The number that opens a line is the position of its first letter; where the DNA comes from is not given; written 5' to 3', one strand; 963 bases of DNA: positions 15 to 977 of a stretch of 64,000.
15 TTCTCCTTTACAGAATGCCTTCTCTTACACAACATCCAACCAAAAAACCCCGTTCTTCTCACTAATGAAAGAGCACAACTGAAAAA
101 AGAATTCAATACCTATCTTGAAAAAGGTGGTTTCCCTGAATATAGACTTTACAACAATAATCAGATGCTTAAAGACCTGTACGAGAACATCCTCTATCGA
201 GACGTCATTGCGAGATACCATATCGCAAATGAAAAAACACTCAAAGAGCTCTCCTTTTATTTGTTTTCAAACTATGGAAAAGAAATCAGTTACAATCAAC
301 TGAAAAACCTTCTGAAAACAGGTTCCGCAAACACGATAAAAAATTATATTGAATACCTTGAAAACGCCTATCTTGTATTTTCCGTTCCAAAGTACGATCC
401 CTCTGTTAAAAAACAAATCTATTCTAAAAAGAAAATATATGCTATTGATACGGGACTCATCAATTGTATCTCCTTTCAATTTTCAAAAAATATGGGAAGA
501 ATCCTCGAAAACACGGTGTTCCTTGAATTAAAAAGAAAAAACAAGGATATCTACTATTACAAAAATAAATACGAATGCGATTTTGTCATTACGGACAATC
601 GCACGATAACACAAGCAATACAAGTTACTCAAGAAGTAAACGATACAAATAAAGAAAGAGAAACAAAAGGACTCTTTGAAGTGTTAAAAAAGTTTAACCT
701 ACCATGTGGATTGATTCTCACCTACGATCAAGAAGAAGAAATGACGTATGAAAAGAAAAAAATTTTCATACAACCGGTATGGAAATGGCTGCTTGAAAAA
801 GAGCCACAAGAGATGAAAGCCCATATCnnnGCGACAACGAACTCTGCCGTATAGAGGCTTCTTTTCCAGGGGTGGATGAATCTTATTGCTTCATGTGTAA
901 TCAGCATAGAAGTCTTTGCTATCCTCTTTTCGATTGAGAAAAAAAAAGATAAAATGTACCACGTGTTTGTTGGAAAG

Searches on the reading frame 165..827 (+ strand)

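Call 5: search_protein_families(library=pfam, proteins=[window:165-827:+], max_evalue=0.01)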
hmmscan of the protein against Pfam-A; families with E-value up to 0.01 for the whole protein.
window:165-827:+ (221 aa): 2 families
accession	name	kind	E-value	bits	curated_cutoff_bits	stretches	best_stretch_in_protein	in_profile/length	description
PF13635.12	DUF4143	-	6.5e-25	88.2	28.1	1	12-152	2-155/160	Domain of unknown function (DUF4143)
PF05168.19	HEPN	-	0.00087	19.9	22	1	3-80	16-95/117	HEPN domain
